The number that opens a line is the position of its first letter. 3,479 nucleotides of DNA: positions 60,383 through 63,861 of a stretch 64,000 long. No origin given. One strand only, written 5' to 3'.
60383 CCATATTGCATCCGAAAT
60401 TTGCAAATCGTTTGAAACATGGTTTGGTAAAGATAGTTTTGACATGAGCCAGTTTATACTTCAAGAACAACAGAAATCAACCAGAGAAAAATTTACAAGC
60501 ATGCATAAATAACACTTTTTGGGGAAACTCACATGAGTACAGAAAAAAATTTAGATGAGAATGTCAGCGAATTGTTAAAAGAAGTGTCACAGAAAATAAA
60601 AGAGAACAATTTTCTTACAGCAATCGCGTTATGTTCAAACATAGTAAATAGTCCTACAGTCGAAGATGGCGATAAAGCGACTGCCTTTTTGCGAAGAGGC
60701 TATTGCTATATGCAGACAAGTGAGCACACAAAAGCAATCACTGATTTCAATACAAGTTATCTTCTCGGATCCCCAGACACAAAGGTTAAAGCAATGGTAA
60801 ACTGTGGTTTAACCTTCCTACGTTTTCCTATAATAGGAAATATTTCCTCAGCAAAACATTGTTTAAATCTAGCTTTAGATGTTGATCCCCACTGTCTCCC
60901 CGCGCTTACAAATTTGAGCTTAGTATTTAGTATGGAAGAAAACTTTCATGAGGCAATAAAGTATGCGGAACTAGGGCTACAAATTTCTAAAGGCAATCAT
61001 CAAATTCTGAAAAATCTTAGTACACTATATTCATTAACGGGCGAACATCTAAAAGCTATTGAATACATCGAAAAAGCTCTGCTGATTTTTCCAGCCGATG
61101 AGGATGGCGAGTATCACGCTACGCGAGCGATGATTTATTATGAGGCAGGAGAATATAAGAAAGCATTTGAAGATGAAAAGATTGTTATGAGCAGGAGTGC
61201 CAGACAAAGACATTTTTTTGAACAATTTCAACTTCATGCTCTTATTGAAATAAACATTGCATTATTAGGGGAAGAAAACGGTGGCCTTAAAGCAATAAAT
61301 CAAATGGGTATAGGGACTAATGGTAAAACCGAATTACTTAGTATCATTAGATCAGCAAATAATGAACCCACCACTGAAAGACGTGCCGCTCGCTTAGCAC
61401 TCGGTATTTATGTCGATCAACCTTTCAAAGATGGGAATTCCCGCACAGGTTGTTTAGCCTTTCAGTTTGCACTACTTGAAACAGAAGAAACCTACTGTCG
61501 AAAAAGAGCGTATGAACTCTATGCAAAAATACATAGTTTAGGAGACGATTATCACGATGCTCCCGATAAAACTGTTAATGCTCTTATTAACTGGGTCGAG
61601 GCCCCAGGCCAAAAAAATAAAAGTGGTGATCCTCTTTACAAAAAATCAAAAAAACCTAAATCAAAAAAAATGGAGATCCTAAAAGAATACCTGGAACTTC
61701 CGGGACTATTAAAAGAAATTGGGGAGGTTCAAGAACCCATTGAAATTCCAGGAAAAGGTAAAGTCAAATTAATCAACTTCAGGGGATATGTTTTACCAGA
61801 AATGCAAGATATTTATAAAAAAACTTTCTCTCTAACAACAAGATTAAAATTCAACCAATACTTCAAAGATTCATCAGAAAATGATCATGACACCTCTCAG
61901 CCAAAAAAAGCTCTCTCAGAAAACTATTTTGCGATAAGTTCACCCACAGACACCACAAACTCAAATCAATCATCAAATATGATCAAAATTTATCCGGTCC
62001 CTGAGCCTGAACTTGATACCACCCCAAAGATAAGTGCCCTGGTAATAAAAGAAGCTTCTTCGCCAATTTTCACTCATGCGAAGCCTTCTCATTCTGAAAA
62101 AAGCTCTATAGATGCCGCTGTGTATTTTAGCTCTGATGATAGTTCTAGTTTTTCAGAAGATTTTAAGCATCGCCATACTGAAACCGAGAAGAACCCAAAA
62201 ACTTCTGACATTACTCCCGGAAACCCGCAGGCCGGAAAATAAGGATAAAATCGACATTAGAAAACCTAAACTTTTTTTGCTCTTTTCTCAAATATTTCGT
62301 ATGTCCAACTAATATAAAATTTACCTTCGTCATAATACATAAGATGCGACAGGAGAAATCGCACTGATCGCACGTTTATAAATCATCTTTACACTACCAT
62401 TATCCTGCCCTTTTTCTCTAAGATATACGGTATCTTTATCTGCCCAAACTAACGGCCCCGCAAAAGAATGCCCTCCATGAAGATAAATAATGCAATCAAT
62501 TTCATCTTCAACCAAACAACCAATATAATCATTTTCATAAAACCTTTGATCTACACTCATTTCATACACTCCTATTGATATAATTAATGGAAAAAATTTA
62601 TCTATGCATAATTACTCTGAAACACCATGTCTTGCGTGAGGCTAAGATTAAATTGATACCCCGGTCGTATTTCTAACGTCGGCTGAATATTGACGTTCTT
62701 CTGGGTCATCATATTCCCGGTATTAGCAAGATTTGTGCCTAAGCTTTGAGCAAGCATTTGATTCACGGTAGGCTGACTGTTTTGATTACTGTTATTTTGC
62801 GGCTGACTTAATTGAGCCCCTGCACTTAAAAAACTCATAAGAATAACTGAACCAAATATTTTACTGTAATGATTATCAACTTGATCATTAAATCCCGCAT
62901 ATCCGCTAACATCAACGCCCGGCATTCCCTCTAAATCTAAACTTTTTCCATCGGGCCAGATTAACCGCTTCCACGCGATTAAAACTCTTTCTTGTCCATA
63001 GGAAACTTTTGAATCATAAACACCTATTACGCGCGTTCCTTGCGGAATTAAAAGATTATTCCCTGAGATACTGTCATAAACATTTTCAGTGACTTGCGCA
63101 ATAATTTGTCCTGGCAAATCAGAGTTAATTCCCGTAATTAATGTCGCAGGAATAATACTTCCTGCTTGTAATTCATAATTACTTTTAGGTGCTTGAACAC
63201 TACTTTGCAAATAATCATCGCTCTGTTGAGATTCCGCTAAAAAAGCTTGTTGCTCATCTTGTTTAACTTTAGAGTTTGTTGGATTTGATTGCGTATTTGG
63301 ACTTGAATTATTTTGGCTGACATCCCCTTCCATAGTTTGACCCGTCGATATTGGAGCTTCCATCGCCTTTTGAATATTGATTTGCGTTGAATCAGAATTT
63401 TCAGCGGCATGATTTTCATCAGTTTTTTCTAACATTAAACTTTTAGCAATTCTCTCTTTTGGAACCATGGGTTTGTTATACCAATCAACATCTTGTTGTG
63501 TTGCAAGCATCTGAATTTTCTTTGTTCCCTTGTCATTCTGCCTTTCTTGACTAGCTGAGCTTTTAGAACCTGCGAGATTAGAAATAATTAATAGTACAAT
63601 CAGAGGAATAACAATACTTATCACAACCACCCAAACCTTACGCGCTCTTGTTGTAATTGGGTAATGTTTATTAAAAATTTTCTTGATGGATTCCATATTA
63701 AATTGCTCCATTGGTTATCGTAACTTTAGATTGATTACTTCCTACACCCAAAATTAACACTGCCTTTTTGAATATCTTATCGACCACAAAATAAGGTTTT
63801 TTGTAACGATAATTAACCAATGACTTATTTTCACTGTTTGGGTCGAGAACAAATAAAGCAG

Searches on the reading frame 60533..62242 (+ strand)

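Call 34: search_protein_families(library=pfam, proteins=[window:60533-62242:+], max_evalue=0.001)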
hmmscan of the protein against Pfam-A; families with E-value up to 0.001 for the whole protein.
window:60533-62242:+ (569 aa): 7 families
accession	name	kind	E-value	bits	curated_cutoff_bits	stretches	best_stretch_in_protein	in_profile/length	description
PF07719.23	TPR_2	-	1.4e-14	53.4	27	0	158-188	3-33/34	Tetratricopeptide repeat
PF00515.34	TPR_1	-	6e-13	48.5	27.8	0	49-73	1-25/34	Tetratricopeptide repeat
PF13181.12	TPR_8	-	1.1e-10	41.2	25.7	0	161-188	6-33/34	Tetratricopeptide repeat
PF13424.12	TPR_12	-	2.3e-10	40.9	30.1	1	158-212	5-65/77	Tetratricopeptide repeat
PF02661.23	Fic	-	0.0002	22.6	24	0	270-314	44-93/93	Fic/DOC family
PF14559.12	TPR_19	-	0.00053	20.7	25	0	135-200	4-67/68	Tetratricopeptide repeat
PF13428.12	TPR_14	-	0.0009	20.2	23.5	0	160-191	5-36/44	Tetratricopeptide repeat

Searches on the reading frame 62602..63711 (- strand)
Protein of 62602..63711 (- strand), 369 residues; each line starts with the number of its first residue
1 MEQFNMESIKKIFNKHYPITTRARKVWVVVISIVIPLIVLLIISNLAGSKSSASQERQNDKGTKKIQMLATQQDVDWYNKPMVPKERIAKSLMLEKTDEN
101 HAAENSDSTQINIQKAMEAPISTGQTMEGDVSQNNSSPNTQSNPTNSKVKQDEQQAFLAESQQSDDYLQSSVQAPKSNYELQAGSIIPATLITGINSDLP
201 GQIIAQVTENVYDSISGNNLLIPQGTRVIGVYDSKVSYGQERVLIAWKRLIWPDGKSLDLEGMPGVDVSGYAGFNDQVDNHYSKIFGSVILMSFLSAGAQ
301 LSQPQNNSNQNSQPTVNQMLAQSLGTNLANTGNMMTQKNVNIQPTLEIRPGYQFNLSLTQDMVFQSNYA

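Call 34: search_protein_families(library=pfam, proteins=[window:62602-63711:-], max_evalue=0.001)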
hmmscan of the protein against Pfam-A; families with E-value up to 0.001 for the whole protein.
window:62602-63711:- (369 aa): 1 family
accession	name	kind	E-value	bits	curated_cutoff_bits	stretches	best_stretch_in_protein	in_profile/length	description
PF03743.19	TrbI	-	6.6e-67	225.4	35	1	181-364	2-188/188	Bacterial conjugation TrbI-like protein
